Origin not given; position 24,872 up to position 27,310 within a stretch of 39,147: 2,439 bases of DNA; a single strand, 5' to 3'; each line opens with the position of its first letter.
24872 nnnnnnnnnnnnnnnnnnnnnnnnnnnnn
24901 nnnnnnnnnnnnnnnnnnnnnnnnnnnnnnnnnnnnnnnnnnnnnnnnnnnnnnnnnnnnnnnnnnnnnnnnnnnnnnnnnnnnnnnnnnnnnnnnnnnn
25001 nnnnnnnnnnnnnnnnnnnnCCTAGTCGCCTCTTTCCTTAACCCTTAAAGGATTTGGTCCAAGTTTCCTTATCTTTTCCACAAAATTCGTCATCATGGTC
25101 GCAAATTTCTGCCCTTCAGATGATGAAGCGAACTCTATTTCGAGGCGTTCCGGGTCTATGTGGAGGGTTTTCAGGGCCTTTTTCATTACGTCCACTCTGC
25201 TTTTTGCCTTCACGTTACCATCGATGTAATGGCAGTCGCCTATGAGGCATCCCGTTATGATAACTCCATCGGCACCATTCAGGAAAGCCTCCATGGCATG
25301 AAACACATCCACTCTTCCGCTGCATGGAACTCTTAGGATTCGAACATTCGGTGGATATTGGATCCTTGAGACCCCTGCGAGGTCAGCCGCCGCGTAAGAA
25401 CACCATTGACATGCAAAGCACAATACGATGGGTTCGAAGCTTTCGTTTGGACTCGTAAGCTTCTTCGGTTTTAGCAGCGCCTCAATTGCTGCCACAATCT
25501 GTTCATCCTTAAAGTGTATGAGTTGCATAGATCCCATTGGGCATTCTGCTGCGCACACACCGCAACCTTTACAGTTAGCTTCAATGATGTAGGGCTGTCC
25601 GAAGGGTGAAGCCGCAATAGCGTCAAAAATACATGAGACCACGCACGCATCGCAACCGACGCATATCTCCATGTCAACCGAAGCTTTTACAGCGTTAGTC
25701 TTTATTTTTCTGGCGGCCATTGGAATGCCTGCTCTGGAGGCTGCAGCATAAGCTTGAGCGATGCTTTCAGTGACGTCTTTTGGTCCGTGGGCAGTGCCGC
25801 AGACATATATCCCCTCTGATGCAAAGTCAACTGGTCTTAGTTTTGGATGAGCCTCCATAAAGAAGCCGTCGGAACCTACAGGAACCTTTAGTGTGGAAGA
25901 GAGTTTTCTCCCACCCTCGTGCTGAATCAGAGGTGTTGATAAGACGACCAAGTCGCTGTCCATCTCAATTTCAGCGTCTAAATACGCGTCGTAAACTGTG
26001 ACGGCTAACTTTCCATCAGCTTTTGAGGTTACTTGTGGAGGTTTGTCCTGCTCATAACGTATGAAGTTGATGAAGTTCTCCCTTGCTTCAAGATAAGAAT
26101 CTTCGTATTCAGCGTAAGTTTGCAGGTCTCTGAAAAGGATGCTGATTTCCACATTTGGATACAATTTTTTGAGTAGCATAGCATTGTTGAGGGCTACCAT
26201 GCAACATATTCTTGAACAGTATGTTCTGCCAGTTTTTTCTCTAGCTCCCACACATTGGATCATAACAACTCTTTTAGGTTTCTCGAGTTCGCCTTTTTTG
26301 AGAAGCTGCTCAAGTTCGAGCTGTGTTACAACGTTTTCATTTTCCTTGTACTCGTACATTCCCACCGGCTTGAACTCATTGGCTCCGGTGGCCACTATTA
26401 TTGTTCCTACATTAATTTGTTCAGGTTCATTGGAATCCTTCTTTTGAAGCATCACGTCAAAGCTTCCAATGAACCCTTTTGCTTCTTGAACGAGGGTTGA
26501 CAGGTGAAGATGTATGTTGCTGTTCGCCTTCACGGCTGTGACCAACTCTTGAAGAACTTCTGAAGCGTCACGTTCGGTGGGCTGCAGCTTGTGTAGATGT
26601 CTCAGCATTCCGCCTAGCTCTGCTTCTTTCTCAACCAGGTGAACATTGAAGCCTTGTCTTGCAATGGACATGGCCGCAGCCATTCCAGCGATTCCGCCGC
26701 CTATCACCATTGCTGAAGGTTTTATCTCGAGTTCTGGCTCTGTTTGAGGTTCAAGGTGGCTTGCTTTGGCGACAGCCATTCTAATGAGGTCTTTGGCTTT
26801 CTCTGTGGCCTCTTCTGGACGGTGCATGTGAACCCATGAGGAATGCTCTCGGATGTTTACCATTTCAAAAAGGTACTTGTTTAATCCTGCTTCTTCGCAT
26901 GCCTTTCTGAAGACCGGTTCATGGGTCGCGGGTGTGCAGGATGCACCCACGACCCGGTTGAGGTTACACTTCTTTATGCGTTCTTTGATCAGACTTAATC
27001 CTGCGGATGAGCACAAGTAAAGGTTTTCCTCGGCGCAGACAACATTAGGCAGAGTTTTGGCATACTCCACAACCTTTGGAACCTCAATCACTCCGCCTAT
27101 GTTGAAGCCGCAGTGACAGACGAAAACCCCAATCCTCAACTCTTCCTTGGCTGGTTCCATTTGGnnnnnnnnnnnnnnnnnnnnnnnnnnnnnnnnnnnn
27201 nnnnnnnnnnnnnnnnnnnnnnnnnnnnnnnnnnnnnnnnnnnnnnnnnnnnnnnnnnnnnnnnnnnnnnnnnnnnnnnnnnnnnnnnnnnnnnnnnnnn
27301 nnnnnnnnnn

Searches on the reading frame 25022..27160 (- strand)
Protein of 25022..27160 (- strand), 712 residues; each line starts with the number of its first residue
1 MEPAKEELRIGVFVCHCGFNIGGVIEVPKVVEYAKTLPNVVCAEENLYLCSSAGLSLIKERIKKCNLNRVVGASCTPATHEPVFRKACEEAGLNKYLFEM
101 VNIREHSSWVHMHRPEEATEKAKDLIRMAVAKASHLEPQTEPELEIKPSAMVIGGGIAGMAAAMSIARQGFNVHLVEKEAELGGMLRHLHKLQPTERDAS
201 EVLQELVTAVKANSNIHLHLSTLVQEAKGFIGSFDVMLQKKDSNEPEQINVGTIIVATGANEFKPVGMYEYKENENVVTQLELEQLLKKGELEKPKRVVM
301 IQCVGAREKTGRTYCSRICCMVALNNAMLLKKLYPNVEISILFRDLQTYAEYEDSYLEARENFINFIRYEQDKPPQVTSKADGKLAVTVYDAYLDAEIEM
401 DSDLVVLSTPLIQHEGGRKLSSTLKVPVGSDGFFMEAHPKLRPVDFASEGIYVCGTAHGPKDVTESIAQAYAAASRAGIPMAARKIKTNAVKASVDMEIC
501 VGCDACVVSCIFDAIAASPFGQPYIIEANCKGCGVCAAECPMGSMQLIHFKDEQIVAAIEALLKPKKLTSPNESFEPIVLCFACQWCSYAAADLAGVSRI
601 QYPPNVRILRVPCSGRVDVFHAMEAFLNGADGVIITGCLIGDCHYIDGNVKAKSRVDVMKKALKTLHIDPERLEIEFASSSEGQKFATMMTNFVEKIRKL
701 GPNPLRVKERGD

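Call 4: search_protein_families(library=pfam, proteins=[window:25022-27160:-], max_evalue=0.01)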
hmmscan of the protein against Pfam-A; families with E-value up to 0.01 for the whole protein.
window:25022-27160:- (712 aa): 22 families
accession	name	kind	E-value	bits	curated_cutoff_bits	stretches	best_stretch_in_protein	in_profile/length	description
PF02662.21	FlpD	-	1e-50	171.3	22.3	1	579-701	1-123/123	Methyl-viologen-reducing hydrogenase, delta subunit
PF07992.20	Pyr_redox_2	-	2.5e-12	47.3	26.1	1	150-300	3-147/291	Pyridine nucleotide-disulphide oxidoreductase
PF12831.13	FAD_oxidored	-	1.2e-09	38.4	27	1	151-216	3-74/416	FAD dependent oxidoreductase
PF13450.12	NAD_binding_8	-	2.4e-08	34.6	21.9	1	152-187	1-36/68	NAD(P)-binding Rossmann-like domain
PF00890.30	FAD_binding_2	-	9.3e-08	32.1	20.4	1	151-184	3-36/414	FAD binding domain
PF14697.11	Fer4_21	-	2.6e-07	31.1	35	1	493-545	1-57/59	4Fe-4S dicluster domain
PF01266.30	DAO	-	2.7e-06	27.6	27.9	1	151-184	3-37/353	FAD dependent oxidoreductase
PF03486.20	HI0933_like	-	2.9e-06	27.4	50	1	150-183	3-36/244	HI0933-like protein Rossmann domain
PF00037.32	Fer4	-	4e-06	26.9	21.1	2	523-543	1-21/24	4Fe-4S binding domain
PF13187.11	Fer4_9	-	7.4e-06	26.3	27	1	500-543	2-50/52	4Fe-4S dicluster domain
PF12838.12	Fer4_7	-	9e-06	26.5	27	1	500-543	2-51/52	4Fe-4S dicluster domain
PF13183.11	Fer4_8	-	2.2e-05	25.4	27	1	529-588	4-61/68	4Fe-4S dicluster domain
PF12837.12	Fer4_6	-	3e-05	24.2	25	2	523-543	2-22/24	4Fe-4S binding domain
PF01134.28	GIDA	-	0.00011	21.8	22.1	1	151-179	3-31/391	Glucose inhibited division protein A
PF13534.11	Fer4_17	-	0.00099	20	22.2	1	529-590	1-55/61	4Fe-4S dicluster domain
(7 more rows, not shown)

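Call 7: search_protein_families(library=ncbifam, proteins=[window:25022-27160:-], max_evalue=0.00001)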
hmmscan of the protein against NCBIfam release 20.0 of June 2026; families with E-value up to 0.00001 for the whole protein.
window:25022-27160:- (712 aa): 40 families (the best 25 are shown)
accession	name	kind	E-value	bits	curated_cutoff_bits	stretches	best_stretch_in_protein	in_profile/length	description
NF040770.1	hetero_SS_HdrA2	exception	4.4e-220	732.8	1100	2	243-703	310-774/777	CoB-CoM heterodisulfide reductase HdrA2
NF041891.1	hdrA_Methbact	equivalog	2.7e-136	455.7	1300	2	244-699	308-760/762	ferredoxin:CoB-CoM heterodisulfide reductase subunit HdrA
NF041778.1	hetero_SS_HdrA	equivalog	8.4e-135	450.5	1400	2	248-635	325-712/771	ferredoxin:CoB-CoM heterodisulfide reductase subunit HdrA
NF045873.1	F420_non_VhuD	exception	4.9e-43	146.4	215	1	576-706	1-131/132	F420-non-reducing hydrogenase iron-sulfur subunit VhuD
NF009410.0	PRK12771.1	subfamily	1e-12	47.4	516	1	150-293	141-265/566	NAD(P)-binding protein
TIGR03997.1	mycofact_OYE_2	equivalog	2.4e-10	39.4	793.15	1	149-312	381-519/645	mycofactocin system FadH/OYE family oxidoreductase 2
TIGR01944.1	rnfB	subfamily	1e-09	38.2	68.7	1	458-554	75-169/190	RnfABCDGE type electron transport complex subunit B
NF045663.1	diclust_near_Sec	equivalog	1.9e-09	36.2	530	1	127-269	87-229/759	pyridine nucleotide-disulfide oxidoreductase/dicluster-binding protein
NF045599.1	bili_reduct_long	exception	4.1e-09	35.2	750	1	149-228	383-460/641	bilirubin reductase, long form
TIGR01372.1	soxA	subfamily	1.1e-08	33.4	1164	1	136-224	157-245/996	sarcosine oxidase subunit alpha family protein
TIGR03467.1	HpnE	equivalog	1.5e-08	34.4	283.05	1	151-190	2-41/430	hydroxysqualene dehydroxylase HpnE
NF005415.0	PRK06991.1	equivalog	2.7e-08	33.8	281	1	466-553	52-140/284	electron transport complex subunit RsxB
NF005560.0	PRK07233.1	equivalog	2.8e-08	33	252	1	151-190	4-43/435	hypothetical protein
NF045637.1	carotdesatCrtDProt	equivalog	3.7e-08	32.4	580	1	151-219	2-76/485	1-hydroxycarotenoid 3,4-desaturase CrtD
NF040684.1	PorD_Arch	equivalog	3.8e-08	33.3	120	1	478-547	9-81/85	pyruvate synthase subunit PorD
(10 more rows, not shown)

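Call 22: search_solved_structures(query=window:25022-27160:-, max_evalue=1e-10)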
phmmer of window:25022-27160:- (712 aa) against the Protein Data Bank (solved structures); distinct sequences matched with E-value up to 1e-10: 12.
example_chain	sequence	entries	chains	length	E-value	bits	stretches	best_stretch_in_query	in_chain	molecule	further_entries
8rvu_a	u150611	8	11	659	2.2e-145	489.4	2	242-564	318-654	H(2):CoB-CoM heterodisulfide,ferredoxin reductase subunit A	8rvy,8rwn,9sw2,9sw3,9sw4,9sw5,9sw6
8rvv_A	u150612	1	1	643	6.1e-144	484.7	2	242-563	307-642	H(2):CoB-CoM heterodisulfide,ferredoxin reductase subunit A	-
5odc_A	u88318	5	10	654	4.6e-137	461.9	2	6-241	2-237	Heterodisulfide reductase, subunit A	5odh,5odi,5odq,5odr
9sfi_A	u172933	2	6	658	2.8e-122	413.1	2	245-568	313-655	CoB--CoM heterodisulfide reductase iron-sulfur subunit A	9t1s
7bkb_A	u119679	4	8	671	3.7e-115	389.5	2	7-242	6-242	CoB--CoM heterodisulfide reductase iron-sulfur subunit A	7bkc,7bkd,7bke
7bkb_F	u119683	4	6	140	2.3e-42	149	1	574-706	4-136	F420-non-reducing hydrogenase subunit D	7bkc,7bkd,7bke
8rvu_F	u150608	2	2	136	9.2e-40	140.4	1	574-703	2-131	Methyl viologen-reducing hydrogenase, subunit D-related protein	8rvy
5odc_D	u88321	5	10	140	1.7e-39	139.5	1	574-706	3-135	Methyl-viologen reducing hydrogenase subunit D | Methyl-viologen reducing hydrogenase, subunit D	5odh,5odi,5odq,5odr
8rvv_F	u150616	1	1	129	7e-39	137.5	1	575-702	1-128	Methyl viologen-reducing hydrogenase, subunit D-related protein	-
9sw2_D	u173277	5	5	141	3.6e-37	131.8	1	579-706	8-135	F420-non-reducing hydrogenase iron-sulfur subunit D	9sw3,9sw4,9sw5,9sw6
6tjr_A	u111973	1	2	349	5.7e-34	121.2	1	150-477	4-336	Fumarate reductase/succinate dehydrogenase flavoprotein domain protein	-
9sfi_K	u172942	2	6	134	7.8e-33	117.5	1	576-706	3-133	F420-non-reducing hydrogenase subunit delta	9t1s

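Call 44: find_homologous_proteins(query=window:25022-27160:-, max_evalue=1e-30)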
Query window:25022-27160:- (712 aa): 8000 proteins with E <= 1e-30 among 8000 candidates; the best 120 are listed.
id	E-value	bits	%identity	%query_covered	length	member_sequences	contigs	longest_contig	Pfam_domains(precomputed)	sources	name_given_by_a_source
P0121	0.0e+0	1619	100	100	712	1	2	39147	PF14697.12,PF13450.13,PF02662.22,PF07992.21,PF12837.13,PF03486.21,PF12838.13,PF12831.14,PF01266.31,PF00890.31,PF00037.33,PF13187.12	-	-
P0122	0.0e+0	1613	100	100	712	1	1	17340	PF14697.12,PF13450.13,PF02662.22,PF07992.21,PF12837.13,PF03486.21,PF12838.13,PF12831.14,PF01266.31,PF00890.31,PF00037.33,PF13187.12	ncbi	-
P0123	0.0e+0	1455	89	100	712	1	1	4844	PF14697.12,PF01266.31,PF13450.13,PF00890.31,PF02662.22,PF07992.21,PF12837.13,PF00037.33,PF13187.12,PF12831.14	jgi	jgi:heterodisulfide reductase subunit A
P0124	0.0e+0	1449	89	100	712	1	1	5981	PF14697.12,PF13450.13,PF02662.22,PF07992.21,PF12837.13,PF03486.21,PF12838.13,PF12831.14,PF01266.31,PF00890.31,PF00037.33,PF13187.12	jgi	-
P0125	0.0e+0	1446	89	100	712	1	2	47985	PF14697.12,PF13450.13,PF02662.22,PF07992.21,PF12837.13,PF03486.21,PF12838.13,PF12831.14,PF01266.31,PF00890.31,PF00037.33,PF13187.12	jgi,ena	-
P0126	0.0e+0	1415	87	100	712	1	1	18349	PF14697.12,PF13450.13,PF02662.22,PF07992.21,PF12837.13,PF03486.21,PF12838.13,PF12831.14,PF01266.31,PF00890.31,PF00037.33,PF13187.12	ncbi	-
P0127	0.0e+0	1398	86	100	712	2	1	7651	PF14697.12,PF13450.13,PF02662.22,PF07992.21,PF12837.13,PF03486.21,PF12838.13,PF12831.14,PF01266.31,PF00890.31,PF00037.33,PF13187.12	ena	-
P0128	0.0e+0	1386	85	99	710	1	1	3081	PF14697.12,PF01266.31,PF13450.13,PF00890.31,PF02662.22,PF07992.21,PF00037.33,PF03486.21,PF12838.13,PF13187.12,PF12831.14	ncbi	-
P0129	0.0e+0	1385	85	100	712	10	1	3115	PF14697.12,PF01266.31,PF13450.13,PF00890.31,PF02662.22,PF07992.21,PF12837.13,PF03486.21,PF12838.13,PF13187.12,PF12831.14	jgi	-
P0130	0.0e+0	1382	85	100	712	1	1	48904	PF14697.12,PF01266.31,PF13450.13,PF00890.31,PF02662.22,PF07992.21,PF12837.13,PF00037.33,PF12838.13,PF13187.12,PF12831.14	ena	-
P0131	0.0e+0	1381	85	100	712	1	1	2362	PF14697.12,PF01266.31,PF13450.13,PF00890.31,PF02662.22,PF07992.21,PF00037.33,PF03486.21,PF12838.13,PF13187.12,PF12831.14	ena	-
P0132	0.0e+0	1377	84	100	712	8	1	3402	PF14697.12,PF01266.31,PF13450.13,PF00890.31,PF02662.22,PF07992.21,PF00037.33,PF03486.21,PF12838.13,PF13187.12,PF12831.14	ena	-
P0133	0.0e+0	1375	85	100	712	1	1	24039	PF14697.12,PF13450.13,PF02662.22,PF07992.21,PF12837.13,PF03486.21,PF12838.13,PF12831.14,PF01266.31,PF00890.31,PF00037.33,PF13187.12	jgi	-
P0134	0.0e+0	1372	84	100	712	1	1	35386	PF14697.12,PF13450.13,PF02662.22,PF07992.21,PF12837.13,PF03486.21,PF12838.13,PF12831.14,PF01266.31,PF00890.31,PF00037.33,PF13187.12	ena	-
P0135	0.0e+0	1372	84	100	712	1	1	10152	PF14697.12,PF13450.13,PF02662.22,PF07992.21,PF12837.13,PF03486.21,PF12838.13,PF12831.14,PF01266.31,PF00890.31,PF00037.33,PF13187.12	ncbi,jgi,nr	ncbi:MAG: FAD-dependent oxidoreductase [Candidatus Bathyarchaeota archaeon]|nr:FAD-dependent oxidore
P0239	0.0e+0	1219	74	100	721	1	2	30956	PF14697.12,PF13450.13,PF02662.22,PF07992.21,PF12837.13,PF03486.21,PF12838.13,PF12831.14,PF01266.31,PF00890.31,PF00037.33,PF13187.12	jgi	jgi:heterodisulfide reductase subunit A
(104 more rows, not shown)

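Call 46: find_encoding_contigs(protein=P0239, flank=8000, max_places=2)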
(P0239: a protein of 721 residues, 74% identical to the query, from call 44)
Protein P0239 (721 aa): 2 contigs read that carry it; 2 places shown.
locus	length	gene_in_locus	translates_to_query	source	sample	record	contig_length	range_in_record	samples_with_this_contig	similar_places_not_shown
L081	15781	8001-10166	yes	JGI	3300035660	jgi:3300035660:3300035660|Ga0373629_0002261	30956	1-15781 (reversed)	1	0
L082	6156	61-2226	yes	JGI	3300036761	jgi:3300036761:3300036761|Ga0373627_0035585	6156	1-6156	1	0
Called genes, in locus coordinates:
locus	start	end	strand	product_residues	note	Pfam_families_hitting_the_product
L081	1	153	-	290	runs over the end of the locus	PF25133:TYW2_N_2, PF02005:TRM (weak), PF02475:TRM5-TYW2_MTfase, PF09445:Methyltransf_15 (weak)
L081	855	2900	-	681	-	PF24025:Ig_DR_A0283-like (faint), PF17789:MG4 (faint), PF17802:SpaA (faint), PF13620:CarboxypepD_reg (weak)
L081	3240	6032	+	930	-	PF02629:CoA_binding, PF13380:CoA_binding_2, PF13607:Succ_CoA_lig, PF19045:Ligase_CoA_2, PF13549:ATP-grasp_5, PF00583:Acetyltransf_1, PF13302:Acetyltransf_3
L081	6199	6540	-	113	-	-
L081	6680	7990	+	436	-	PF00890:FAD_binding_2 (weak), PF01134:GIDA (weak), PF01266:DAO (weak), PF03486:HI0933_like (faint), PF07992:Pyr_redox_2 (faint), PF12831:FAD_oxidored, PF13450:NAD_binding_8 (weak)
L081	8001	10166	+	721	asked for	PF00890:FAD_binding_2 (weak), PF01266:DAO (weak), PF07992:Pyr_redox_2, PF12831:FAD_oxidored, PF13450:NAD_binding_8, PF14697:Fer4_21, PF12838:Fer4_7 (weak), PF02662:FlpD, +4 more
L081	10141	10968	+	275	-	PF10418:DHODB_Fe-S_bind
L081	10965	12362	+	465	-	PF14691:Fer4_20, PF13738:Pyr_redox_3 (faint), PF00070:Pyr_redox (faint), PF01262:AlaDh_PNT_C (faint), PF03807:F420_oxidored (faint), PF07992:Pyr_redox_2, PF13450:NAD_binding_8 (weak)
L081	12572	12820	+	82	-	-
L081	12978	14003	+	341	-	PF04422:FrhB_FdhB_N, PF04432:FrhB_FdhB_C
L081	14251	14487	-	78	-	-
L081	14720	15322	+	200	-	PF01022:HTH_5, PF01047:MarR (faint), PF12802:MarR_2 (weak), PF13404:HTH_AsnC-type, PF13412:HTH_24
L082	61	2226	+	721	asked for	PF00890:FAD_binding_2 (weak), PF01266:DAO (weak), PF07992:Pyr_redox_2, PF12831:FAD_oxidored, PF13450:NAD_binding_8, PF14697:Fer4_21, PF12838:Fer4_7 (weak), PF02662:FlpD, +4 more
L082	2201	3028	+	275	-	PF10418:DHODB_Fe-S_bind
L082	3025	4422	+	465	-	PF14691:Fer4_20, PF13738:Pyr_redox_3 (faint), PF00070:Pyr_redox (faint), PF01262:AlaDh_PNT_C (faint), PF03807:F420_oxidored (faint), PF07992:Pyr_redox_2, PF13450:NAD_binding_8 (weak)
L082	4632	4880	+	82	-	-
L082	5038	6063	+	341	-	PF04422:FrhB_FdhB_N, PF04432:FrhB_FdhB_C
